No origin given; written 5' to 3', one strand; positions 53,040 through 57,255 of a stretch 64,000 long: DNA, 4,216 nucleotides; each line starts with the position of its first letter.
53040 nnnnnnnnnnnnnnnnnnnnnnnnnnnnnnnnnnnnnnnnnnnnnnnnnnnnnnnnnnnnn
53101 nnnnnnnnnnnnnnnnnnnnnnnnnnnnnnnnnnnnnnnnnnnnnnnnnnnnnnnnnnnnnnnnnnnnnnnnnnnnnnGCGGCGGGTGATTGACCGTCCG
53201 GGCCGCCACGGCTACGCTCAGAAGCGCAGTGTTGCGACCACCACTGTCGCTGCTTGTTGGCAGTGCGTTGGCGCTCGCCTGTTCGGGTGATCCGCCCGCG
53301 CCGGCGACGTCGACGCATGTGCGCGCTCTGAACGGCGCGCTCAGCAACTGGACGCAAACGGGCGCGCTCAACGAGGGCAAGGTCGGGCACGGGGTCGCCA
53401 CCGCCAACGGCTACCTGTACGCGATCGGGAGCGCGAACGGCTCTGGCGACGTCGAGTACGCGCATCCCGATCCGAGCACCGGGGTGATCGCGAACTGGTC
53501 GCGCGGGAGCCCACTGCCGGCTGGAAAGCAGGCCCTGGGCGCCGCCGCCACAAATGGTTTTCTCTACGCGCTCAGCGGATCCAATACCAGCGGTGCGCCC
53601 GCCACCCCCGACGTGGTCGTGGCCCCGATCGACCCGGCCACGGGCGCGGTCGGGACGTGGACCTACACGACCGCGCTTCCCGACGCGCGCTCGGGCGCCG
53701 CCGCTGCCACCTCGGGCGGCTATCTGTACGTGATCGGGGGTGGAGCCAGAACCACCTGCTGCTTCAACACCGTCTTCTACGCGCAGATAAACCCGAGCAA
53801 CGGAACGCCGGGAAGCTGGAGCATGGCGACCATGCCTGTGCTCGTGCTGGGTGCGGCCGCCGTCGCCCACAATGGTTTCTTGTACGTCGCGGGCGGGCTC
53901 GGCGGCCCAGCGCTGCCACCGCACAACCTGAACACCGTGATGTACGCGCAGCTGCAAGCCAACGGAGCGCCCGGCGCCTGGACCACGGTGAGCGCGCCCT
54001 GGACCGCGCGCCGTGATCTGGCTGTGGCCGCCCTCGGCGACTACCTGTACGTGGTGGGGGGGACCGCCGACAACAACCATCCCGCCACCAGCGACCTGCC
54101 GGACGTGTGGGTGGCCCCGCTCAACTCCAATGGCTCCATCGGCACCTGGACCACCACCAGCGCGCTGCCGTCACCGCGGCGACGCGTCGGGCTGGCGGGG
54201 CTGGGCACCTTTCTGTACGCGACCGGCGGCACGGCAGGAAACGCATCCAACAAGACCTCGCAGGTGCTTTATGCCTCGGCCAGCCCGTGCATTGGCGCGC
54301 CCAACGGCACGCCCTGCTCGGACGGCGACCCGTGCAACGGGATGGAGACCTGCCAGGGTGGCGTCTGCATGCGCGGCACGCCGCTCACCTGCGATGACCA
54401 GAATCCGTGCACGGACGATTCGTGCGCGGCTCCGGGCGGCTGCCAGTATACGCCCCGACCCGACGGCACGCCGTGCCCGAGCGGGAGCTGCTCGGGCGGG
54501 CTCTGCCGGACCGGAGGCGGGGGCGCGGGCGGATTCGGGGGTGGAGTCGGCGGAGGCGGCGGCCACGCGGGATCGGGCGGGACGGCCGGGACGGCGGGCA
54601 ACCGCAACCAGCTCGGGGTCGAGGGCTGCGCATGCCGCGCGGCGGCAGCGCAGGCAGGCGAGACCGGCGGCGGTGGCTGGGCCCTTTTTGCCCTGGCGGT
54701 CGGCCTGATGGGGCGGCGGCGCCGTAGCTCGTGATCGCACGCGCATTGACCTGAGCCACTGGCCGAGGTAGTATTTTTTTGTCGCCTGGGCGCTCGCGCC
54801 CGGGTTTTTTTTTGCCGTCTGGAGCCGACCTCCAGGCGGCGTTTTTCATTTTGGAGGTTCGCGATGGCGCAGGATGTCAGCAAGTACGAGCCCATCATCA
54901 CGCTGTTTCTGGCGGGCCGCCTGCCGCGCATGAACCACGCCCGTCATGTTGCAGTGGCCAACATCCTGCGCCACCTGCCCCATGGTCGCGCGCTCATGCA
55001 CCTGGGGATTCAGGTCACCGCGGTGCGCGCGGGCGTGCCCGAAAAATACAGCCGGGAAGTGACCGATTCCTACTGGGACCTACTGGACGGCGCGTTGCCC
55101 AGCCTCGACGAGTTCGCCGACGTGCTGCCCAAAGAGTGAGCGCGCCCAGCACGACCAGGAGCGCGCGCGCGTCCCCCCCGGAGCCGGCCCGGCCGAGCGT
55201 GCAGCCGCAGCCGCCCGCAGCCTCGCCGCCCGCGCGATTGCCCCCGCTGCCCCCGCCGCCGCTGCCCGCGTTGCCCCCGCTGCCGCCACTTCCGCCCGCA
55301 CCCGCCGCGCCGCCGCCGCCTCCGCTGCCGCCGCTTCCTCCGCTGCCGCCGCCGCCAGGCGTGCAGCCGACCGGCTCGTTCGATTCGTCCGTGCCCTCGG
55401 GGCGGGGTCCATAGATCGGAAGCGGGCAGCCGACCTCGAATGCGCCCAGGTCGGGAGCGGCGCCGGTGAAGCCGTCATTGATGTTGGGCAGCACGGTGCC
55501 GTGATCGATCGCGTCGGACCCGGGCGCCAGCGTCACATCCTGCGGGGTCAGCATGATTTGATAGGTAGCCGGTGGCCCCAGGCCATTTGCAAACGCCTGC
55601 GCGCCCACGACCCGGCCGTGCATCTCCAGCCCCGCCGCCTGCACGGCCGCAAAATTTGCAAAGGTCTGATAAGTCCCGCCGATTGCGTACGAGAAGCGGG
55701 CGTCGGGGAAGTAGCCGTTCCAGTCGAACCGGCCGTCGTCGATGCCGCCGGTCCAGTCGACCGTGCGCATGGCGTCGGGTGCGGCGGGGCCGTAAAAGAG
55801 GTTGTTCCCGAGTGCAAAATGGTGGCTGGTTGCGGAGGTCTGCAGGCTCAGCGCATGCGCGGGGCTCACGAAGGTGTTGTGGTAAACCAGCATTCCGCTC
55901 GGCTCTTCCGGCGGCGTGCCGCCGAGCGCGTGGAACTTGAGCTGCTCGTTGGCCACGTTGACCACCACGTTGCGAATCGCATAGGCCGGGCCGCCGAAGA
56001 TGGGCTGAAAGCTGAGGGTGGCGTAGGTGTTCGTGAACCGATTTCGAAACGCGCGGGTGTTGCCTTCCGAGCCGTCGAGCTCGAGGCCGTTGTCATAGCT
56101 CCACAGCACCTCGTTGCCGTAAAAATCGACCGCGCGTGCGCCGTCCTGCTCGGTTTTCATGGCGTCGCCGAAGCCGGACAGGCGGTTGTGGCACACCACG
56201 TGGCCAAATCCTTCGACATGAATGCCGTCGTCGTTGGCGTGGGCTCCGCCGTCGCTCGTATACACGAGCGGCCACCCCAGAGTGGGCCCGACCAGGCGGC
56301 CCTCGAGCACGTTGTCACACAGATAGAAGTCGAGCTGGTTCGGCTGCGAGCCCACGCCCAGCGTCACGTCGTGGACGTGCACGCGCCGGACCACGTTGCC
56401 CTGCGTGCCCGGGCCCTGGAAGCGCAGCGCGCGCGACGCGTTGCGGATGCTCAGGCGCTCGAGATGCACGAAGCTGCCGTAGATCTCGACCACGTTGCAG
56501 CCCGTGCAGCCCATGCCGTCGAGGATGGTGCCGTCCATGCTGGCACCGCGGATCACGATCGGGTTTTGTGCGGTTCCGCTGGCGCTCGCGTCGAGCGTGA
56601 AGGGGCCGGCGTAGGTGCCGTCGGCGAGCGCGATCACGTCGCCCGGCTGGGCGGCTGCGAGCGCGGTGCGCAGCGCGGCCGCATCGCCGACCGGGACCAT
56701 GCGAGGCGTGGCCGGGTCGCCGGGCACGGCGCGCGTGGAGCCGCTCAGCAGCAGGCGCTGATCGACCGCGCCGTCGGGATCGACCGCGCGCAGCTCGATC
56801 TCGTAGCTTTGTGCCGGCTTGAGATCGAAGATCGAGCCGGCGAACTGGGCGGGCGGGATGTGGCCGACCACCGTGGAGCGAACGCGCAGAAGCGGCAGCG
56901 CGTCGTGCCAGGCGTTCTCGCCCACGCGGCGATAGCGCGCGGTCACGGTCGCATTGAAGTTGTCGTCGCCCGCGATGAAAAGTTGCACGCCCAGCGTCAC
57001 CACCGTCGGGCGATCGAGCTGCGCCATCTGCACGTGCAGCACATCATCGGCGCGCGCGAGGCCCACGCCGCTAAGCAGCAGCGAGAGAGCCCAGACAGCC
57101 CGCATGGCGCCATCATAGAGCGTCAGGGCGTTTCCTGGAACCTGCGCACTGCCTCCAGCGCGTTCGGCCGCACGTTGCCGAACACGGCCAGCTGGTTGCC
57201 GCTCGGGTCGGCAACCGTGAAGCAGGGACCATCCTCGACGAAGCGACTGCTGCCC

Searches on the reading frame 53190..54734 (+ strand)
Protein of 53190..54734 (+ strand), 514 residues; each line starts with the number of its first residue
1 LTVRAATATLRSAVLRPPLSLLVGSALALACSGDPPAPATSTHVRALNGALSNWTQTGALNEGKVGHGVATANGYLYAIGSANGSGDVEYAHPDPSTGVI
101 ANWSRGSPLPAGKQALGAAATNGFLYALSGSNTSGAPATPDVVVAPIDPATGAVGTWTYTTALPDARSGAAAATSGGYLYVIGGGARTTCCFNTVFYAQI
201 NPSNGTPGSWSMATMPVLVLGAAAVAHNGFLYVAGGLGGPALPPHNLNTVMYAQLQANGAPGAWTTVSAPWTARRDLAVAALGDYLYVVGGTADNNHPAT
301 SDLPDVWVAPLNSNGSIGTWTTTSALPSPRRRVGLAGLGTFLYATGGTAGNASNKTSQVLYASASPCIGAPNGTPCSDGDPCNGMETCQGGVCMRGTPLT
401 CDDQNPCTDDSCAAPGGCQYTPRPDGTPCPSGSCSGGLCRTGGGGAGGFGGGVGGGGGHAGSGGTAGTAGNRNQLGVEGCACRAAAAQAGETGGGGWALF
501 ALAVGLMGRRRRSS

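Call 6: search_protein_families(library=pfam, proteins=[window:53190-54734:+], max_evalue=0.01)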
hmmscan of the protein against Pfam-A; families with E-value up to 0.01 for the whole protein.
window:53190-54734:+ (514 aa): 7 families
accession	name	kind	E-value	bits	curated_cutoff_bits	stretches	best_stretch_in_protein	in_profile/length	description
PF24681.1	Kelch_KLHDC2_KLHL20_DRC7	-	1.4e-15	57.7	50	1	118-347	4-221/221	KLHDC2/KLHL20/DRC7 Kelch-repeats domain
PF01344.31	Kelch_1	-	1.7e-14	53.5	20.1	2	166-196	1-30/46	Kelch motif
PF13964.12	Kelch_6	-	1.1e-10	41.5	25.3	0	274-302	2-29/50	Kelch motif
PF00526.23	Dicty_CTDC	-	2.7e-05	24.3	27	1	400-422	1-23/24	Dictyostelium (slime mold) repeat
PF24996.1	NANM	-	0.00014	21.3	45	0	164-237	50-125/350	N-acetylneuraminate epimerase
PF13415.12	Kelch_3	-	0.0019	18.8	22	0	283-331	1-41/48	Galactose oxidase, central domain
PF24981.1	Beta-prop_ATRN-LZTR1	-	0.0027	17.4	50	0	156-239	191-282/289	Attractin/LZTR1 beta-propeller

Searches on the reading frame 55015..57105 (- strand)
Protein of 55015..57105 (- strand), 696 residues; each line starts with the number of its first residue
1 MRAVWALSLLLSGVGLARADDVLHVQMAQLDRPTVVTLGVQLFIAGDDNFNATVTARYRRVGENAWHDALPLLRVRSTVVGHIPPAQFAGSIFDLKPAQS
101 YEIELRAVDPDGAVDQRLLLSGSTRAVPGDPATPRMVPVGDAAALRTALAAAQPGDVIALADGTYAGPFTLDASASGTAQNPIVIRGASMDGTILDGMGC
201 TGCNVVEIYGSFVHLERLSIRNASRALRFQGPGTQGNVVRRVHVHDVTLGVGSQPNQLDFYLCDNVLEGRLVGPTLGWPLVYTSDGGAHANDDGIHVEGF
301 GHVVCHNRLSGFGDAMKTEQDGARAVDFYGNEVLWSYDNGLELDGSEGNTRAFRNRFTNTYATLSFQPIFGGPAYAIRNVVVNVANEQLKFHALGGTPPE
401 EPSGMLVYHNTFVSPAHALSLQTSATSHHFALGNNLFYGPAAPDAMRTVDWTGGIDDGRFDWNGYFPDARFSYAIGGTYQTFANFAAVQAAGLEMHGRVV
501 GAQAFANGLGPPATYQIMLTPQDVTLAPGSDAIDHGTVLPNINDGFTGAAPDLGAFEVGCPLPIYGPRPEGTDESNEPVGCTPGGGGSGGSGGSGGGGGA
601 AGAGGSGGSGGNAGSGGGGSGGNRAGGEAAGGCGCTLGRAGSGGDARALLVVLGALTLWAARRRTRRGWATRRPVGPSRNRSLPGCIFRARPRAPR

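Call 6: search_protein_families(library=pfam, proteins=[window:55015-57105:-], max_evalue=0.01)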
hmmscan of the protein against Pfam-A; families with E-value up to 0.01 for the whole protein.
window:55015-57105:- (696 aa): 1 family
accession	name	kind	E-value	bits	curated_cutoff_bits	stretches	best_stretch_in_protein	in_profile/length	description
PF14592.12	Chondroitinas_B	-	0.0002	21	24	1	142-223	4-79/426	Chondroitinase B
